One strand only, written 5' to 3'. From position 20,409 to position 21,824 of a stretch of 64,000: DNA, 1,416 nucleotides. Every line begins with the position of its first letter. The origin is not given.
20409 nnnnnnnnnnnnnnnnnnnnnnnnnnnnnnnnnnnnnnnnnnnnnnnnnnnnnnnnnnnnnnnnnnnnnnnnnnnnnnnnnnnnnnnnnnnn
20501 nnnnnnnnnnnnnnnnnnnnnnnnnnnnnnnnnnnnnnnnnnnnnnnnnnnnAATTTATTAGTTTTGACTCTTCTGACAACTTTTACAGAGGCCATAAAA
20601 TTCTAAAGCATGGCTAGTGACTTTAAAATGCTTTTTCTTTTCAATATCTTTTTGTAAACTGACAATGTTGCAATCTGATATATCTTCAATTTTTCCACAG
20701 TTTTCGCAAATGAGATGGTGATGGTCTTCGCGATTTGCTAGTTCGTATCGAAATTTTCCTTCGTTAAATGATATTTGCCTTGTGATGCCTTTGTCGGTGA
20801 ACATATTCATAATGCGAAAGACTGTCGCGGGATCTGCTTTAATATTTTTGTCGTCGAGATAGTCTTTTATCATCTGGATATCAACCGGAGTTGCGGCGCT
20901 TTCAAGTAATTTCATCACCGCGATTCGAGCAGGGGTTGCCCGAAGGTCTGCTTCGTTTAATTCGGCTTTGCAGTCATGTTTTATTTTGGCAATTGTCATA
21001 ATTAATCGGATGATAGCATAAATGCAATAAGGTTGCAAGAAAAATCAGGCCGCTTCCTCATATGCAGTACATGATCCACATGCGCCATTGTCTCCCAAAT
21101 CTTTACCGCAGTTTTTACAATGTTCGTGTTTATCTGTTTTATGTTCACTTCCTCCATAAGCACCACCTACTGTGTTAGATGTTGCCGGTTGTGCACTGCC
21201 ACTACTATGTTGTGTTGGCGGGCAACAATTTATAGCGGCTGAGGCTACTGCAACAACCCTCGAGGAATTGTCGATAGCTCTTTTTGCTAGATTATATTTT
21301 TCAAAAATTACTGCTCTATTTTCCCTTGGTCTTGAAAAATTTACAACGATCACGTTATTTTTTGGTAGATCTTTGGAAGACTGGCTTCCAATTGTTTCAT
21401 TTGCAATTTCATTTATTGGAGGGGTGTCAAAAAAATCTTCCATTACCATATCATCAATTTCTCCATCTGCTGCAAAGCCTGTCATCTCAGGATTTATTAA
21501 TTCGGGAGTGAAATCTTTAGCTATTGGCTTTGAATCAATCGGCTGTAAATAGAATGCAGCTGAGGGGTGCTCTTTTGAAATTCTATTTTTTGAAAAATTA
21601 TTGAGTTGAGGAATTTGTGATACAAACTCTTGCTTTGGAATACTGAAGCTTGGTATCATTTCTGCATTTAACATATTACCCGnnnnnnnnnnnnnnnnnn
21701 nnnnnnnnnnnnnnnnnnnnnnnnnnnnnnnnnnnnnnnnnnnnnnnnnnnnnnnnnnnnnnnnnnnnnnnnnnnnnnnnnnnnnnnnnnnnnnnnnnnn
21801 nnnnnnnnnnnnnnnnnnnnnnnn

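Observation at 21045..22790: Unknown genes apparently co-transcribed with zur-znuACB from a strong shared-motif promoter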

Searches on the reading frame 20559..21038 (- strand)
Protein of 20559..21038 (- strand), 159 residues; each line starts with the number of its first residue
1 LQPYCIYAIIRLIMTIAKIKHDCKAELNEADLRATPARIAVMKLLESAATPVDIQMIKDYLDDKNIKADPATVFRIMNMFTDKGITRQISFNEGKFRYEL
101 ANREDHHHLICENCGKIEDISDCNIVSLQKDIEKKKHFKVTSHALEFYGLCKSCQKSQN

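Call 3: search_protein_families(library=pfam, proteins=[window:20559-21038:-], max_evalue=0.1)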
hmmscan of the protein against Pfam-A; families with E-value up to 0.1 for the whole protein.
window:20559-21038:- (159 aa): 3 families
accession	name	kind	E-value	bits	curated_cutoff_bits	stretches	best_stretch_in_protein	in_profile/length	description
PF01475.25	FUR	-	3.9e-28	98.4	23.1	1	30-148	2-121/121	Ferric uptake regulator family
PF16902.11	FokI_D3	-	0.0031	17.7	29.2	1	38-73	15-50/69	FokI, D3 domain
PF09413.15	DUF2007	-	0.067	13.8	25.7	0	42-68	1-27/66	Putative prokaryotic signal transducing protein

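Call 11: search_protein_families(library=pfam, proteins=[window:20562-20999:-], max_evalue=10)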
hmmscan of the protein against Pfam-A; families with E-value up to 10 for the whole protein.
seq(146 aa): 5 families
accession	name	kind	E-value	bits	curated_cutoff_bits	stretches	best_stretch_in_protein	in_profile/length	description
PF01475.25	FUR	-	3.1e-28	98.8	23.1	1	17-135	2-121/121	Ferric uptake regulator family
PF16902.11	FokI_D3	-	0.0027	17.9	29.2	1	25-60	15-50/69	FokI, D3 domain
PF09413.15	DUF2007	-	0.053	14.1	25.7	1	29-55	1-27/66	Putative prokaryotic signal transducing protein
PF08274.17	Zn_Ribbon_YjdM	-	0.18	12.3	30.8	1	85-102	14-26/30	PhnA Zinc-Ribbon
PF18073.7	Zn_ribbon_LapB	-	0.33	11.1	25.7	1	132-143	11-22/28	Rubredoxin metal binding domain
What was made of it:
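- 20559..20999 (-): Fur-family regulator, inferred to be Zur (146 aa from ATG 20999). PF01475 E=3e-28 (call 11).
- On Zur regulon / Zur box: PF01475 E=3e-28, 98 bits against a cut-off of 23 (calls 3, 11).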

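Call 12: search_protein_families(library=ncbifam, proteins=[window:20559-21038:-], max_evalue=1)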
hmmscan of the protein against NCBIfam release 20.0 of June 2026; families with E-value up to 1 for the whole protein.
window:20559-21038:- (159 aa): 11 families
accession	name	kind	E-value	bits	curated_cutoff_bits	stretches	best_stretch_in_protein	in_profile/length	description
NF052545.1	TransRegPerRClab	equivalog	5.9e-28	97.6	180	1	24-157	5-137/138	transcriptional regulator PerR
NF051892.1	TransRegFurBacil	equivalog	1.2e-25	90.3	220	1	23-158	8-147/149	ferric iron uptake transcriptional regulator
NF006999.0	PRK09462.1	equivalog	1.4e-23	83.1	146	1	22-155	3-139/148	ferric iron uptake transcriptional regulator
NF051891.1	TransRegFurHelico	equivalog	3.4e-19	69.2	200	1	15-156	6-147/148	ferric iron uptake transcriptional regulator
NF047406.1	TransRegPerRTherm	equivalog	7.5e-13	48.8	200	1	33-157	5-128/130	manganese-dependent transcriptional regulator PerR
NF008646.0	PRK11639.1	equivalog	1.2e-12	47.9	167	1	29-156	19-148/171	zinc uptake transcriptional repressor Zur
NF045678.1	TransRegIrrA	equivalog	6.5e-12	45.5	150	1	21-125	7-111/138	iron response transcriptional regulator IrrA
NF045677.1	FeRespRegIrr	equivalog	8.2e-11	42.1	170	1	25-125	2-102/127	Fur family transcriptional regulator Irr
NF047462.1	FUR_perox_PerRA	exception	1.2e-10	42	200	1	24-126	9-110/142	peroxide-responsive transcriptional repressor PerRA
NF047461.1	FUR_perox_PerRB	exception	2.8e-10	40.2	250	1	24-143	18-134/143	peroxide-responsive transcriptional repressor PerRB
NF040826.1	lxa_BCAM0308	equivalog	0.005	16.5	100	1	89-139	31-80/153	BCAM0308 family protein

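Call 29: find_related_loci(query=A3, collection=genome_contigs, flank=5000)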
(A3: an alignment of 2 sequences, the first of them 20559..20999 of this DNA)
Query A3 (146 aa) in genome_contigs; peptide patterns used: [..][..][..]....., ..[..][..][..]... (x = any residue, [..] = any of these).
599 stretches matched a pattern (row limit reached: there are more); 5 encode a relative of the query (tblastn E <= 1e-3); 5 distinct loci.
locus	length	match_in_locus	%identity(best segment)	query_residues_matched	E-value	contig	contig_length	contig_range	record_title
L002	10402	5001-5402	23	9-143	4e-14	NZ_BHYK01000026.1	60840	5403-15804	Clostridium tagluense strain A121 sequence026, whole genome shotgun sequence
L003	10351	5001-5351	27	21-142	1e-12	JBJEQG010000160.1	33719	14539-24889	MAG: Acutalibacteraceae bacterium isolate PUUB40_bin.025 NODE_840_length_33719_cov_15.270170, whole genome shotgun seque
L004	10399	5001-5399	23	6-139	8e-12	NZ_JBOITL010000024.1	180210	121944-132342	MAG: Clostridium sp. isolate Enrichment4 NODE_26_length_180210_cov_9.647296, whole genome shotgun sequence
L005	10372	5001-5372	29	14-141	1e-11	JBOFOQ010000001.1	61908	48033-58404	MAG: Fusobacteriaceae bacterium isolate WFFMC_MAG_258 k139_213517_flag=0_multi=27.9825_len=61908, whole genome shotgun s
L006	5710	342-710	22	14-137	4e-9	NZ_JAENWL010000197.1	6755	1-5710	MAG: Clostridium sp. isolate 5_8_m_bin11 k141_550168_length_6755_cov_250.9356, whole genome shotgun sequence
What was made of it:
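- Tried and rejected: A genome_contigs scan with the Zur alignment returned only distant Clostridia and Fusobacteria Fur genes (call 29).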

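Call 30: list_cluster_members(proteins=[P0001, P0003, window:20559-20999:-, window:19578-20552:-, window:17364-18008:-, window:16384-17343:-, window:23057-23368:-, window:22899-23060:-, window:23450-24133:-, window:18049-18843:-])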
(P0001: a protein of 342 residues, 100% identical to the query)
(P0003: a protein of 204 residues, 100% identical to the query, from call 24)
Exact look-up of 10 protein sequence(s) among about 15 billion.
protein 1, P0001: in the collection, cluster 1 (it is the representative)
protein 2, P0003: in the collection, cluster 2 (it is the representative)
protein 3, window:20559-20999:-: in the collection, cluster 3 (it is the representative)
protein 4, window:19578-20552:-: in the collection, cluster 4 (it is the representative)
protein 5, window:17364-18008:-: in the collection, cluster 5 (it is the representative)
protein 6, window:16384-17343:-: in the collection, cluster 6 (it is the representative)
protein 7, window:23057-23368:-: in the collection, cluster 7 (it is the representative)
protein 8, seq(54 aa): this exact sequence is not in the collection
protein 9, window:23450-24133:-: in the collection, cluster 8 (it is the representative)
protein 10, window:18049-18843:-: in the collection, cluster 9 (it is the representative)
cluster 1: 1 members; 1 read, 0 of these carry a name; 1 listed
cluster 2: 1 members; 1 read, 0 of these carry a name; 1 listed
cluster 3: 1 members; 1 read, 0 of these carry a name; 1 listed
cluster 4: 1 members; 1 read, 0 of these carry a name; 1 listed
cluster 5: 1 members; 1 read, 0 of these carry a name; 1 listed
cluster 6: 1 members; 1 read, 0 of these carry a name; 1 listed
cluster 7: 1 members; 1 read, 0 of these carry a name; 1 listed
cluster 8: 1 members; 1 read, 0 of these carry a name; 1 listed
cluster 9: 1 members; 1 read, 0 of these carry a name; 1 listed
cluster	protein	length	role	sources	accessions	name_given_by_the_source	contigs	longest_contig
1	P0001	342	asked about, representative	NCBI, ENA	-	-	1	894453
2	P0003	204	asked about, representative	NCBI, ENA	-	-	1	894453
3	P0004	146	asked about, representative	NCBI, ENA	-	-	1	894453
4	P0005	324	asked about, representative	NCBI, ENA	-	-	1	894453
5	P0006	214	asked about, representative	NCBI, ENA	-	-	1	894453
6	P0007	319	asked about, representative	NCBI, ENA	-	-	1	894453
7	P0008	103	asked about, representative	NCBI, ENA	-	-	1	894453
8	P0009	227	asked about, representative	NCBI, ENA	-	-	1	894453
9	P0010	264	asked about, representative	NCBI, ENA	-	-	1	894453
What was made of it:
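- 20559..20999 (-): The 146-aa form is on record (call 30).
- Checked: The 146-aa form starting at ATG 20999 is the sequence on record (call 30).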

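Call 92: search_solved_structures(query=window:20559-20999:-, max_evalue=0.00001)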
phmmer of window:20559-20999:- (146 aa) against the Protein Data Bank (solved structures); distinct sequences matched with E-value up to 0.00001: 24.
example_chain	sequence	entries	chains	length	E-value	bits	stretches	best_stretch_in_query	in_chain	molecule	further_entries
2fe3_A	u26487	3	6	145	3.3e-20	76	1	12-146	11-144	Peroxide operon regulator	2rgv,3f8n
9ire_A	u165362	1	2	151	4.9e-20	75.4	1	10-145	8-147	Ferric uptake regulation protein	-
8j6w_A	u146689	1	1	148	6e-20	75.1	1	12-140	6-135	Ferric uptake regulation protein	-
2w57_A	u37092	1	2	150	2.6e-19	73.1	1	11-140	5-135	FERRIC UPTAKE REGULATION PROTEIN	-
6d57_A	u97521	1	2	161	2.8e-19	72.9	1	12-143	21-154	Ferric uptake regulation protein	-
4ets_A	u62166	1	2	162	2.8e-19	72.9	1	12-143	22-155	Ferric uptake regulation protein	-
2xig_A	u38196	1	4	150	2.3e-16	63.5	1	11-145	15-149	FERRIC UPTAKE REGULATION PROTEIN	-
4raz_A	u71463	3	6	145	8.5e-16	61.7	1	14-137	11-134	DNA-binding transcriptional dual regulator of siderophore biosynthesis and transport(Fur f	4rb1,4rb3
4ray_A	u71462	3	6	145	2.8e-15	60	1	18-137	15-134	DNA-binding transcriptional dual regulator of siderophore biosynthesis and transport(Fur f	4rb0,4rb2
5nbc_A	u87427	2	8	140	1.2e-14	58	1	13-143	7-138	Ferric uptake regulation protein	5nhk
2o03_A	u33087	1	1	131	3.4e-14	56.5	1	17-142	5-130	probable Zinc uptake regulation protein FurB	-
5fd6_A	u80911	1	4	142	4.9e-14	55.9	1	15-137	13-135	Ferric uptake regulation protein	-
5fd5_A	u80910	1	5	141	5e-14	55.9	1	15-137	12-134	Ferric uptake regulation protein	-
1mzb_A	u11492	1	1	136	3.7e-13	53.1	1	12-135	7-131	ferric uptake regulation protein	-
7ne9_AAA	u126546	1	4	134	2.7e-12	50.3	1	27-143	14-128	Ferric uptake regulator family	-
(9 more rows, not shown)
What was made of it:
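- On Zur regulon / Zur box: PDB neighbours are PerR/Fur at about 1e-20 and FurB/Zur at 3e-14 (call 92).
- By sequence the regulator is as close to PerR and Fur as to Zur, and it is below every NCBIfam cut-off (calls 12, 92). The closest solved relatives of the regulator are B. subtilis PerR (3e-20) and Fur proteins, ahead of Zur/FurB (3e-14) (call 92).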

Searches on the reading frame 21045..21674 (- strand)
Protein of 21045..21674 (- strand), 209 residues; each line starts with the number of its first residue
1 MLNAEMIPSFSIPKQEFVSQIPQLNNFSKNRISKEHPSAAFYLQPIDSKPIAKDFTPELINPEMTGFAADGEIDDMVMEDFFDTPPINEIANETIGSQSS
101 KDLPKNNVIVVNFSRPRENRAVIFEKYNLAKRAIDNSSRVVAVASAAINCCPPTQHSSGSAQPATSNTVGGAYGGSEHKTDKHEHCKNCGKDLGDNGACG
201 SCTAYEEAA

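Call 3: search_protein_families(library=pfam, proteins=[window:21045-21674:-], max_evalue=0.1)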
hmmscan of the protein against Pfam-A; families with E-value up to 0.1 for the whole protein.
window:21045-21674:- (209 aa): 0 families

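Call 12: search_protein_families(library=ncbifam, proteins=[window:21045-21674:-], max_evalue=1)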
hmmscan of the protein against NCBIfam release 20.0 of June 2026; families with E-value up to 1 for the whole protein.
window:21045-21674:- (209 aa): 0 families

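Call 24: find_homologous_proteins(query=window:21045-21674:-, max_evalue=0.01)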
Query window:21045-21674:- (209 aa): 1 proteins with E <= 0.01 among 42 candidates.
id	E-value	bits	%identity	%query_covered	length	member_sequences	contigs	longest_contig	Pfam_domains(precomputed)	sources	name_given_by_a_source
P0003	3.7e-133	460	100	98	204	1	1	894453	-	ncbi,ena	-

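Call 69: search_protein_families(library=phrogs, proteins=[window:21045-21674:-], max_evalue=0.01)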
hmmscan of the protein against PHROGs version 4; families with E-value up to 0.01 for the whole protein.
window:21045-21674:- (209 aa): 0 families

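Call 95: search_protein_families(library=padloc, proteins=[window:21045-21674:-], max_evalue=0.01)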
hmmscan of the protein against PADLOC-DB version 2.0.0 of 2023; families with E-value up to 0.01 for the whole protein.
window:21045-21674:- (209 aa): 0 families

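Call 98: search_solved_structures(query=A6, max_evalue=1)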
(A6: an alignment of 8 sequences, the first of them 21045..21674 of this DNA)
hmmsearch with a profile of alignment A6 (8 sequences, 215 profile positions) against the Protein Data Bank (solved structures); distinct sequences matched with E-value up to 1: 5.
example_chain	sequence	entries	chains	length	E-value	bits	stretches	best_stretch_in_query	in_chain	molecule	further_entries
9eho_j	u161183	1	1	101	0.31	14.6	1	180-208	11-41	Ribosomal protein L37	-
6d57_A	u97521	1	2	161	0.45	14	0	162-195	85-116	Ferric uptake regulation protein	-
4ets_A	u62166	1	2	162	0.45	14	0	162-195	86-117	Ferric uptake regulation protein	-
6w9n_A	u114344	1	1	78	0.89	13.1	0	168-213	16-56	WD repeat and FYVE domain-containing protein 3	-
4yuu_q1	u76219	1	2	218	0.97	12.9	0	21-137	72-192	Extrinsic protein in photosystem II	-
